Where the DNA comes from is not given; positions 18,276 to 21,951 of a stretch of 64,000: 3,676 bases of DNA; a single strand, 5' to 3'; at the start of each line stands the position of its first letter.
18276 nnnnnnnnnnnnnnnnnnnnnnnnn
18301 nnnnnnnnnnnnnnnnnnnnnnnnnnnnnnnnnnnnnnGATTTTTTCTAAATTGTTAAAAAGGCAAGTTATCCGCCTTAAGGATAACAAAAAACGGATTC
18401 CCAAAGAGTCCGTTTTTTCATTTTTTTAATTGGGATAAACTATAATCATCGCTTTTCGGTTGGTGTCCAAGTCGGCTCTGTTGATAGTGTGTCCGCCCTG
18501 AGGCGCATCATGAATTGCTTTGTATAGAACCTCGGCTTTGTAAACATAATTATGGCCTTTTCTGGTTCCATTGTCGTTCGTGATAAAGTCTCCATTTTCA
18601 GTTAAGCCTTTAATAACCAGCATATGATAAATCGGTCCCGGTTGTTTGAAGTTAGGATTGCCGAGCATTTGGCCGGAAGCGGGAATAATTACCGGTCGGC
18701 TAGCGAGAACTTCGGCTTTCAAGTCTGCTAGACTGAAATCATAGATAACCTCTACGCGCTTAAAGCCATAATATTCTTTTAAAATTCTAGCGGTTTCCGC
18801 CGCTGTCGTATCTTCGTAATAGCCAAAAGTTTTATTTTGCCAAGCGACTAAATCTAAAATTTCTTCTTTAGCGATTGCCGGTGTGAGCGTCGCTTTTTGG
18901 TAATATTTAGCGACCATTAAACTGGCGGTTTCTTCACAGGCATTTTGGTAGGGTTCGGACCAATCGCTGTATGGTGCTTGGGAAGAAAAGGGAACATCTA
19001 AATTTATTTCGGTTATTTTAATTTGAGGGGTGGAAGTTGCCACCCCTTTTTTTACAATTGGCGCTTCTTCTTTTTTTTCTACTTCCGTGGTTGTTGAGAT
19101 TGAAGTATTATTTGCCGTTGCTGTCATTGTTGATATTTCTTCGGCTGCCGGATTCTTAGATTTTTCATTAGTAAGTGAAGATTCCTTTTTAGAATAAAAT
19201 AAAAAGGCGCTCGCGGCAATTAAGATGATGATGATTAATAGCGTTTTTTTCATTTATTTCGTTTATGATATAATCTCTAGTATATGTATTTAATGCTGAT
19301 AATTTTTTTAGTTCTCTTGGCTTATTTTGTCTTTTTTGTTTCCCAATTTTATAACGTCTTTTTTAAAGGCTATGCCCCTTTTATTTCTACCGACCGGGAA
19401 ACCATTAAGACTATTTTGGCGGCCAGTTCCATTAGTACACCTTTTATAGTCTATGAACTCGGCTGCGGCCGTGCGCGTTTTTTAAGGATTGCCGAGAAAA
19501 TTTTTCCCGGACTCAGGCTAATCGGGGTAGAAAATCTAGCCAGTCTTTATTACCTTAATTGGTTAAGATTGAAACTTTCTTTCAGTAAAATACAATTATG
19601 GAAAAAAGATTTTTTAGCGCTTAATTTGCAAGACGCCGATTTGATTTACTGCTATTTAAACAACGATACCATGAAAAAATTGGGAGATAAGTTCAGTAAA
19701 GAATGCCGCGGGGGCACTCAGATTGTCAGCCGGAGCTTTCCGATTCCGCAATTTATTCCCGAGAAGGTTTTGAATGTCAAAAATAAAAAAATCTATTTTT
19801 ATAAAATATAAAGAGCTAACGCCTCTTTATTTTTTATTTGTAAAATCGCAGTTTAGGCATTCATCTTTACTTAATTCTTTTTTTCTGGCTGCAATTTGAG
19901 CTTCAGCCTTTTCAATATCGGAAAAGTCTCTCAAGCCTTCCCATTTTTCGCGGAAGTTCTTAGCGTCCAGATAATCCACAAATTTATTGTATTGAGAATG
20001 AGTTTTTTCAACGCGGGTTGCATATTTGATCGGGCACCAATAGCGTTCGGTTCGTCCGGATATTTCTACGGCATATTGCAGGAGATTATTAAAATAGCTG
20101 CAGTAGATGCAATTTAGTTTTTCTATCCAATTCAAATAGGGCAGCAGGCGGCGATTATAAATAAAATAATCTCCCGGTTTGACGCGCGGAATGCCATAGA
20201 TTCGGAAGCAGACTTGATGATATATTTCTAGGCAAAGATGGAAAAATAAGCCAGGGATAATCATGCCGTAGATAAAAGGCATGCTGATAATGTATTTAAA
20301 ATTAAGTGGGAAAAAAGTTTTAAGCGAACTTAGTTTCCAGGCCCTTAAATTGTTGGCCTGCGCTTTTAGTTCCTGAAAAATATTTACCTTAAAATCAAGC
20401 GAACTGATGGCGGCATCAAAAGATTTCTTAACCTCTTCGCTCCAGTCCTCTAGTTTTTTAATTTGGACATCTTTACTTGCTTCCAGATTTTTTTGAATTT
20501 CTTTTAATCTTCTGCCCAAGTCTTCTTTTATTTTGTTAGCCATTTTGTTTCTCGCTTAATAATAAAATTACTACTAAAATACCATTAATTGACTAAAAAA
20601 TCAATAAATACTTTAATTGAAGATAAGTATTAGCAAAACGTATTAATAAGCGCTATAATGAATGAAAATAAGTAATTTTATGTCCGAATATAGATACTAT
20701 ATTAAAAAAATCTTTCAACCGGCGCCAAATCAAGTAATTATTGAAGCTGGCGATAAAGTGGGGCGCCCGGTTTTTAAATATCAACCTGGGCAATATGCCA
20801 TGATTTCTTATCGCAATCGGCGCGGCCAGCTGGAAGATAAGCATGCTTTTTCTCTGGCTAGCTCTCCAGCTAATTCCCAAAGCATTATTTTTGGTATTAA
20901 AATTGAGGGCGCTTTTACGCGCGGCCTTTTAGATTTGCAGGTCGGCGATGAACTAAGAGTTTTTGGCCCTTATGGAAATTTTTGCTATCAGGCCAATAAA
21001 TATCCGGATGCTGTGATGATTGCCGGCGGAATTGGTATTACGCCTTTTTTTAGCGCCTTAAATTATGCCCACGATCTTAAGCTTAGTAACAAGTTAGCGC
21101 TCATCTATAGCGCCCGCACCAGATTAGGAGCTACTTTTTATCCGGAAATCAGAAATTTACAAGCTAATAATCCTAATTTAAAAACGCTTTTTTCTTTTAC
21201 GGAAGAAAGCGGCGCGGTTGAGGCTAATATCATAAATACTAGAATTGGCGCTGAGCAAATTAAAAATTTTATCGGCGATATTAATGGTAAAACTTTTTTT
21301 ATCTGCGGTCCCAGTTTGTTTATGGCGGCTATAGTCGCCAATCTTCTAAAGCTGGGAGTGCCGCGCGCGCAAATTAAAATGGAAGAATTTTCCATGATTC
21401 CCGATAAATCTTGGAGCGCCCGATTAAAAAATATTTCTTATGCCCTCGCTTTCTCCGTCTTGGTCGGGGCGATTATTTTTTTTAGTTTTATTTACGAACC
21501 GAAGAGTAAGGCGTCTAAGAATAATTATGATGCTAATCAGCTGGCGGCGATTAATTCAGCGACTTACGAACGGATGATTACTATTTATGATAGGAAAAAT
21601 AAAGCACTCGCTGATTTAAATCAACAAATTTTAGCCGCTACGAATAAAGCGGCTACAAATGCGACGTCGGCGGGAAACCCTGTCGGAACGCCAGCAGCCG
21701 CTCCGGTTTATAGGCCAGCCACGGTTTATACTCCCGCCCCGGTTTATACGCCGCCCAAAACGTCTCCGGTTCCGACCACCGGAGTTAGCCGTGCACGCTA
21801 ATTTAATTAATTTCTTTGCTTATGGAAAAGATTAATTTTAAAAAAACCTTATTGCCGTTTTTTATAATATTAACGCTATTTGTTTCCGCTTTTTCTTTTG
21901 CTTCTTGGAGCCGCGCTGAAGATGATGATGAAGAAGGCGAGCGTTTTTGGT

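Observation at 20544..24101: Split NOX/FRE-type transmembrane oxidoreductase operon with ApbE and Ca-binding TSP3-repeat proteins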

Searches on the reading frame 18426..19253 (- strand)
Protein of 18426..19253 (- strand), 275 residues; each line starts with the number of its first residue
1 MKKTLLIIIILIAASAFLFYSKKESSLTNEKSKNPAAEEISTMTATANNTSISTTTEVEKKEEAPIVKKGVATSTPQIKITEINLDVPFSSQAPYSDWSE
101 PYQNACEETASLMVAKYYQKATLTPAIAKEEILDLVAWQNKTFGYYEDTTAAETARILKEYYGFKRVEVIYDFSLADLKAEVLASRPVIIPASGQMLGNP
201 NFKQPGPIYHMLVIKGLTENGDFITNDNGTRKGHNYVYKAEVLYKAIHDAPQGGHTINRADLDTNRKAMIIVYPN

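Call 3: search_protein_families(library=pfam, proteins=[window:18426-19253:-], max_evalue=0.1)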
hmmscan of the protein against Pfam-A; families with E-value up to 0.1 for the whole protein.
window:18426-19253:- (275 aa): 1 family
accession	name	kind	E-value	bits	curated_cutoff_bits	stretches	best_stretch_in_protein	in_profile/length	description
PF13529.12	Peptidase_C39_2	-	3.4e-10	41.1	24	1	85-227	1-141/143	Peptidase_C39 like family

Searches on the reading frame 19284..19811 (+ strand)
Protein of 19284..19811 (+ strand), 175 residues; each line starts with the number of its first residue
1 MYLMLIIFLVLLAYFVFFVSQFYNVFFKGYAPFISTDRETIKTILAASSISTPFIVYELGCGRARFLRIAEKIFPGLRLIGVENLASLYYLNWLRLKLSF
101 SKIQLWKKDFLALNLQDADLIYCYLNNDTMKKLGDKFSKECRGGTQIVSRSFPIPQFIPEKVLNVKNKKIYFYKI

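Call 3: search_protein_families(library=pfam, proteins=[window:19284-19811:+], max_evalue=0.1)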
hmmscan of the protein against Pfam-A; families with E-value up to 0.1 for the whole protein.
window:19284-19811:+ (175 aa): 1 family
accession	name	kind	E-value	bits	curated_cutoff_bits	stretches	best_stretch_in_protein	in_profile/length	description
PF13649.12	Methyltransf_25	-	0.092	13.9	27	0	56-124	1-71/97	Methyltransferase domain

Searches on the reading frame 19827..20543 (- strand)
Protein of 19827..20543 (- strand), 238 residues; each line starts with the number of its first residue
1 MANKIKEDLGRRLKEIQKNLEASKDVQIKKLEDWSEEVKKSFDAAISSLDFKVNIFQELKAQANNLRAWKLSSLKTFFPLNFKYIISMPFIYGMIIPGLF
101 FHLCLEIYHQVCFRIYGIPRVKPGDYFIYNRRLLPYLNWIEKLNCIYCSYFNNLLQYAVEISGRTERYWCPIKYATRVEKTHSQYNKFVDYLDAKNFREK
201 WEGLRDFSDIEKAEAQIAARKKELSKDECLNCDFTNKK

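Call 3: search_protein_families(library=pfam, proteins=[window:19827-20543:-], max_evalue=0.1)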
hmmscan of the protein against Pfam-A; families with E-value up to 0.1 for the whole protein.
window:19827-20543:- (238 aa): 0 families

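Call 4: search_protein_families(library=ncbifam, proteins=[window:19827-20543:-], max_evalue=0.1)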
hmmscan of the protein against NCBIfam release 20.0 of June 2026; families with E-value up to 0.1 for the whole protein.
window:19827-20543:- (238 aa): 2 families
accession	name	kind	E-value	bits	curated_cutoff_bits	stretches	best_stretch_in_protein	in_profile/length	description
NF011664.0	PRK15084.1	subfamily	0.056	13.7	145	0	180-216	51-87/135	formate hydrogenlyase maturation protein HycH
TIGR01332.1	cyt_b559_alpha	equivalog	0.062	13.3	93.95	0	90-138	20-66/80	cytochrome b559 subunit alpha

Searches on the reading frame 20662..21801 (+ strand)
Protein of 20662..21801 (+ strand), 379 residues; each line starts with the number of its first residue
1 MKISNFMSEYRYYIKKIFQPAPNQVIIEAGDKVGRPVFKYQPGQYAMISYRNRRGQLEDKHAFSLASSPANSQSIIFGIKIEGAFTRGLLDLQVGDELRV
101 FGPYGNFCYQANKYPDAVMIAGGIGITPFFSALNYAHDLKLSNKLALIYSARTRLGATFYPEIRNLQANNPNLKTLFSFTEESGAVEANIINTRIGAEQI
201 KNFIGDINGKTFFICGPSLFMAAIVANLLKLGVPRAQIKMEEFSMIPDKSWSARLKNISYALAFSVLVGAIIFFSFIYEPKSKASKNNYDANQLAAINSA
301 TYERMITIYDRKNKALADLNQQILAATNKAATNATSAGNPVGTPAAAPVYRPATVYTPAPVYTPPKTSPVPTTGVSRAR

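Call 3: search_protein_families(library=pfam, proteins=[window:20662-21801:+], max_evalue=0.1)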
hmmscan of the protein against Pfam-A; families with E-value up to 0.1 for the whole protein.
window:20662-21801:+ (379 aa): 5 families
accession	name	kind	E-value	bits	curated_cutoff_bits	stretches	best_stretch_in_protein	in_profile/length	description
PF00175.26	NAD_binding_1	-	4.9e-09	37.3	22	1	119-224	1-107/109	Oxidoreductase NAD-binding domain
PF08022.18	FAD_binding_8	-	0.00038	21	22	1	37-90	27-79/109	FAD-binding domain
PF00970.30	FAD_binding_6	-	0.00062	20.5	21.1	1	37-109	27-99/99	Oxidoreductase FAD-binding domain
PF18952.6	DUF5696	-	0.045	12.7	25.6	1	268-329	515-575/612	Family of unknown function (DUF5696)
PF08030.17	NAD_binding_6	-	0.076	13.5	22.2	0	118-135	5-22/156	Ferric reductase NAD binding domain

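Call 4: search_protein_families(library=ncbifam, proteins=[window:20662-21801:+], max_evalue=0.1)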
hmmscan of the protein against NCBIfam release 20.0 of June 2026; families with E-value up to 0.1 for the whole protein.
window:20662-21801:+ (379 aa): 28 families (the best 25 are shown)
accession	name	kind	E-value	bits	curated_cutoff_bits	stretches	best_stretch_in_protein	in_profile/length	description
NF009805.0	PRK13289.1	equivalog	1.7e-30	106.3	432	1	34-244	179-393/399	NO-inducible flavohemoprotein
NF007964.0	PRK10684.1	equivalog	2e-27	96.1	383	1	9-269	9-266/333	NADH oxidoreductase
TIGR02160.1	PA_CoA_Oxy5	hypoth_equivalog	1.3e-19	70.2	420.8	1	38-245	31-243/352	1,2-phenylacetyl-CoA epoxidase subunit PaaE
NF058606.1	GlBtMonoRdsGbcB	equivalog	1.8e-17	63.3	500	1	37-253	40-257/362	glycine betaine monooxygenase reductase subunit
TIGR01941.1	nqrF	equivalog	1.9e-16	60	295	1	60-243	206-403/405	NADH:ubiquinone reductase (Na(+)-transporting) subunit F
NF006220.0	PRK08345.1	subfamily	2.3e-16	59.9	395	1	37-238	40-246/294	cytochrome-c3 hydrogenase subunit gamma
NF040810.1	BenC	equivalog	4.3e-16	59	430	1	35-244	129-331/333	benzoate 1,2-dioxygenase electron transfer component BenC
NF045803.1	MethMoxFADbindMmoC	equivalog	3.2e-14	52.5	500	1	28-243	128-340/343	aromatic/alkene monooxygenase hydroxylase FAD-binding subunit MmoC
NF000796.0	PRK00054.1-1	equivalog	1.7e-13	50.4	224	1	38-232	27-193/254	dihydroorotate dehydrogenase electron transfer subunit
NF040830.1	sulfhyd_ShyC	equivalog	7.5e-13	48.3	600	1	37-240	36-242/288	NAD(P)-dependent hydrogenase/sulfhydrogenase 2 subunit gamma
NF000798.0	PRK00054.1-3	equivalog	1e-11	45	219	1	38-227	29-193/244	dihydroorotate dehydrogenase electron transfer subunit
NF005963.0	PRK08051.1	equivalog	7.2e-10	38.5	230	1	37-229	28-214/233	NAD(P)H-flavin reductase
TIGR02911.1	sulfite_red_B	equivalog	1e-09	37.9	288.6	1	75-240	59-221/261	anaerobic sulfite reductase subunit AsrB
NF008822.0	PRK11872.1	equivalog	3e-09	36.3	402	1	37-244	134-336/341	anthranilate 1,2-dioxygenase electron transfer component AntC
NF040835.1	sulfhyd_HydG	equivalog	1.2e-08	34.6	650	1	61-233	66-238/292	NADPH-dependent hydrogenase/sulfhydrogenase 1 subunit gamma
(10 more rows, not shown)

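Call 24: find_homologous_proteins(query=window:20662-21801:+, max_evalue=1e-20)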
Query window:20662-21801:+ (379 aa): 134 proteins with E <= 1e-20 among 4662 candidates; the best 120 are listed.
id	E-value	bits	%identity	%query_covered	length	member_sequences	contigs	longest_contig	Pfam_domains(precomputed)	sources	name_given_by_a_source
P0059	6.0e-244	827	100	98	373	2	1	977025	PF00175.27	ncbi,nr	ncbi:MAG: FAD-dependent oxidoreductase [Candidatus Falkowbacteria bacterium]|nr:MAG: FAD-dependent o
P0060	1.1e-201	688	82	98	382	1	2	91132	PF00175.27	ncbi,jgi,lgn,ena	ncbi:MAG: FAD-dependent oxidoreductase [Patescibacteria group bacterium]|jgi:ferredoxin-NADP reducta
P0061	3.0e-198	676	82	98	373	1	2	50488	PF00175.27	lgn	-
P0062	2.2e-187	641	78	98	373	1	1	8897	PF00175.27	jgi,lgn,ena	jgi:ferredoxin-NADP reductase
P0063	2.4e-169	581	71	96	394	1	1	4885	PF00175.27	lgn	-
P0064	6.1e-167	574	73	93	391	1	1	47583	PF00175.27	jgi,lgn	jgi:ferredoxin-NADP reductase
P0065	1.6e-136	473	60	98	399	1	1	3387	PF00175.27,PF00970.31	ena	-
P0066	1.6e-135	470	59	95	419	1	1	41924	PF08022.19,PF00175.27,PF00970.31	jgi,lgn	jgi:ferredoxin-NADP reductase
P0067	2.4e-135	470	66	87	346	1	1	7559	PF00175.27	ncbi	ncbi:MAG: FAD-dependent oxidoreductase, partial [Patescibacteria group bacterium]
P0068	9.7e-135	468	59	98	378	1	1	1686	PF08022.19,PF00175.27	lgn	-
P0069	4.0e-132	459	62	91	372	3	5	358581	PF00175.27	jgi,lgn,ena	-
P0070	5.7e-129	449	59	98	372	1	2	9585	PF00175.27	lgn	-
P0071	3.3e-128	446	58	98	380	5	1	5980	PF00175.27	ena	-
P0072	3.7e-128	446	56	98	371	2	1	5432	PF00175.27,PF08030.18,PF00970.31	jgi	jgi:ferredoxin-NADP reductase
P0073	3.1e-122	426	58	95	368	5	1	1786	PF00175.27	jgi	-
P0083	1.2e-116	408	68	72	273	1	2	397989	PF08022.19,PF00175.27,PF08030.18,PF00970.31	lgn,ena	-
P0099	1.9e-98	348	58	71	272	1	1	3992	PF00175.27,PF08030.18,PF00970.31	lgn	-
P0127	3.4e-71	259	51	74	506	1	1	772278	PF00175.27,PF00970.31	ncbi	-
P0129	7.1e-64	235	38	84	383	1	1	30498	PF08022.19,PF00175.27,PF00970.31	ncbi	ncbi:FAD-binding oxidoreductase [candidate division KSB1 bacterium]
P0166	5.2e-34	136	32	91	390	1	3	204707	PF00175.27,PF08030.18,PF00970.31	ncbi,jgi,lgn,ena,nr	ncbi:MAG TPA: FAD-binding oxidoreductase [Candidatus Dormibacteraeota bacterium]|nr:FAD-binding oxid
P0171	3.1e-33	134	36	56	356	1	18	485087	PF00175.27,PF08030.18,PF00970.31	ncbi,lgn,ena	-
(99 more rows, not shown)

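Call 26: find_encoding_contigs(protein=P0171, flank=5000, max_places=1)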
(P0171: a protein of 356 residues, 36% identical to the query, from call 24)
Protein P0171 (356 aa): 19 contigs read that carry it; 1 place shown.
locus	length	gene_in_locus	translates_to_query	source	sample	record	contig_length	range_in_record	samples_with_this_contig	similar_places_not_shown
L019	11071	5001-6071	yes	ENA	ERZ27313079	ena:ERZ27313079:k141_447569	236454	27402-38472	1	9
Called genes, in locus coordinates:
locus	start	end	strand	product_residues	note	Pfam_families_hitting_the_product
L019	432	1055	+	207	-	-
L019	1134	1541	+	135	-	PF09945:DUF2177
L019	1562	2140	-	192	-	PF04832:SOUL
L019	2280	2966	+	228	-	-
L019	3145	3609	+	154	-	-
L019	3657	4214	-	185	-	PF07352:Phage_Mu_Gam (faint)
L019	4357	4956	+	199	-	-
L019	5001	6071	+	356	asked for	PF00970:FAD_binding_6, PF08030:NAD_binding_6 (weak), PF00175:NAD_binding_1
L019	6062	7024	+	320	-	PF02424:ApbE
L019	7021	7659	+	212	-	PF01794:Ferric_reduct (weak)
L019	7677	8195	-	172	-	PF18914:DUF5666 (faint)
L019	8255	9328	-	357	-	-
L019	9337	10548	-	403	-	PF00266:Aminotran_5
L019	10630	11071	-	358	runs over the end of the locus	PF13439:Glyco_transf_4, PF00534:Glycos_transf_1, PF13692:Glyco_trans_1_4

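Call 27: find_encoding_contigs(protein=P0166, flank=5000, max_places=1)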
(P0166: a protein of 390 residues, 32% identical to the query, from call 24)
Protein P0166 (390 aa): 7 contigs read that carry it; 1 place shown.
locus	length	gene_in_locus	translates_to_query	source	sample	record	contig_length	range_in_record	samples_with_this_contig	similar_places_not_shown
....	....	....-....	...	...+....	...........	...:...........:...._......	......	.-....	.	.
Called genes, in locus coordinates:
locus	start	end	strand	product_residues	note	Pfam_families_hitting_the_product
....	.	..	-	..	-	?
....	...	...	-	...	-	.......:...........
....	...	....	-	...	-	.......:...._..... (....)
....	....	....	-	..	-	-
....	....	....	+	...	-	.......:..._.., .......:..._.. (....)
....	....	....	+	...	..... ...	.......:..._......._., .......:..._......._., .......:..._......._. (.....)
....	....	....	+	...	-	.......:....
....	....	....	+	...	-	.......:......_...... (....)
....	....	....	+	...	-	-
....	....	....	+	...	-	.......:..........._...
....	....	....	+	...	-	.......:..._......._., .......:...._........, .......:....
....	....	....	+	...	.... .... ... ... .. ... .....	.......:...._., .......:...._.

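Call 28: find_encoding_contigs(protein=P0127, flank=5000, max_places=1)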
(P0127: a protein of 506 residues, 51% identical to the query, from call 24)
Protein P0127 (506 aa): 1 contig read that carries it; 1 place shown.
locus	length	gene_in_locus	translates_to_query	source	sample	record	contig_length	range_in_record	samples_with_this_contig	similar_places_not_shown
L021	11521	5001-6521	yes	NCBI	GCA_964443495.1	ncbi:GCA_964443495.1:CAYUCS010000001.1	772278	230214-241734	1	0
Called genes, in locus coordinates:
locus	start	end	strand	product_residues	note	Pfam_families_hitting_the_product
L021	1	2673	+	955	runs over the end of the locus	-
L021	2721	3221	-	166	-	PF03449:GreA_GreB_N, PF01272:GreA_GreB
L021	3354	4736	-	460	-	-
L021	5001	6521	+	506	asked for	PF00970:FAD_binding_6 (weak), PF00175:NAD_binding_1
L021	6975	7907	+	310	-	PF02424:ApbE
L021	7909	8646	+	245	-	PF01794:Ferric_reduct (weak)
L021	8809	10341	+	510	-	PF00478:IMPDH, PF03060:NMO (faint), PF00571:CBS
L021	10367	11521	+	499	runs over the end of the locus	PF00709:Adenylsucc_synt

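Call 29: find_encoding_contigs(protein=P0129, flank=5000, max_places=1)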
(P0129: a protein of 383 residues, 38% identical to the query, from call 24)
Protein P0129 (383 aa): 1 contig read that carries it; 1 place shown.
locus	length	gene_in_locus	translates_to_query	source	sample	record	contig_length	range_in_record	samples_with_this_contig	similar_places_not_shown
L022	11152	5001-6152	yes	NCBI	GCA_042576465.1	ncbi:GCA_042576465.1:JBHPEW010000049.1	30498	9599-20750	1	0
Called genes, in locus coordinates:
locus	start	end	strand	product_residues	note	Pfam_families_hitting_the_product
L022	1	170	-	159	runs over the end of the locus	-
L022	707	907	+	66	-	PF00313:CSD, PF08206:OB_RNB (faint)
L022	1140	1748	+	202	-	-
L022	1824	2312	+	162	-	PF08010:Phage_30_3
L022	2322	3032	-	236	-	PF08713:DNA_alkylation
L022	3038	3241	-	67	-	-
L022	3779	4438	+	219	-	PF00717:Peptidase_S24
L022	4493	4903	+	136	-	-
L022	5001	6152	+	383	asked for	PF00970:FAD_binding_6, PF08022:FAD_binding_8, PF00175:NAD_binding_1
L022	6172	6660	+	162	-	-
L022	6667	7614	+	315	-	PF02424:ApbE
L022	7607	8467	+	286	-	PF18884:TSP3_bac (weak), PF01794:Ferric_reduct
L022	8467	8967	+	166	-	-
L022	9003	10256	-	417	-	PF00890:FAD_binding_2, PF01134:GIDA (weak), PF01266:DAO (weak), PF01494:FAD_binding_3 (weak), PF03486:HI0933_like, PF12831:FAD_oxidored, PF13450:NAD_binding_8 (weak), PF22780:HI0933_like_1st, +4 more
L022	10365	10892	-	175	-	-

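Call 51: find_encoding_contigs(protein=P0083, flank=5000, max_places=2)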
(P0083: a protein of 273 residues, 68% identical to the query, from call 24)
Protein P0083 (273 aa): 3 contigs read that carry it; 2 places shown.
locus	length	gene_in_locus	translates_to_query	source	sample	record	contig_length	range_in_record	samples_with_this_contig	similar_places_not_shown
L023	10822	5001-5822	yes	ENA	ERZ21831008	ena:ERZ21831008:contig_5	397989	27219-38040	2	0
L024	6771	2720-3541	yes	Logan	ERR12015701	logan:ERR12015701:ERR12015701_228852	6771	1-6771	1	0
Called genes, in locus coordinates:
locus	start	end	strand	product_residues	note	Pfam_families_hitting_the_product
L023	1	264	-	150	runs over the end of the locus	PF02900:LigB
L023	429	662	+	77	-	PF04014:MazE_antitoxin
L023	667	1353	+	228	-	PF00364:Biotin_lipoyl (faint), PF25990:Beta-barrel_YknX (weak)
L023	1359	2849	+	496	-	PF00083:Sugar_tr (faint), PF13347:MFS_2 (faint), PF07690:MFS_1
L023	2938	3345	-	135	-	PF00551:Formyl_trans_N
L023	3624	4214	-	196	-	PF13023:HD_3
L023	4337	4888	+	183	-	-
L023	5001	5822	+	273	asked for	PF00970:FAD_binding_6 (weak), PF08022:FAD_binding_8 (weak), PF08030:NAD_binding_6, PF00175:NAD_binding_1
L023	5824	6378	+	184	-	PF01794:Ferric_reduct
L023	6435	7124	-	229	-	PF13489:Methyltransf_23, PF03848:TehB (weak), PF13847:Methyltransf_31, PF08241:Methyltransf_11, PF08242:Methyltransf_12 (weak), PF13649:Methyltransf_25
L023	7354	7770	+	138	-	PF01814:Hemerythrin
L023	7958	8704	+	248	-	-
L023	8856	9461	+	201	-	PF00390:malic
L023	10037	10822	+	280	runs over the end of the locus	-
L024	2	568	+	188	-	?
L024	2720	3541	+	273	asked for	PF00970:FAD_binding_6 (weak), PF08022:FAD_binding_8 (weak), PF08030:NAD_binding_6, PF00175:NAD_binding_1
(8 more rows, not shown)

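Call 52: find_encoding_contigs(protein=P0099, flank=5000, max_places=2)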
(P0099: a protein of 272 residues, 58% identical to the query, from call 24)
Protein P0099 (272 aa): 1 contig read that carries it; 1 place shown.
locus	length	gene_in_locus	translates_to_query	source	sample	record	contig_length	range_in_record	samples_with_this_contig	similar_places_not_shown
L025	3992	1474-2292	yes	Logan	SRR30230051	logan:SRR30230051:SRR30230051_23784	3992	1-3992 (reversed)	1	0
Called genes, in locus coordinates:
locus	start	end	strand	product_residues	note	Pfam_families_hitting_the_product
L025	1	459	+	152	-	?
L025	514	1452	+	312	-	PF10648:Gmad2, PF10646:Germane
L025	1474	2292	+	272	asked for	PF00970:FAD_binding_6, PF08030:NAD_binding_6 (faint), PF00175:NAD_binding_1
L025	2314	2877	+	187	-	PF01794:Ferric_reduct (weak)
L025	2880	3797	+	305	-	PF11449:ArsP_2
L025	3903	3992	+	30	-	?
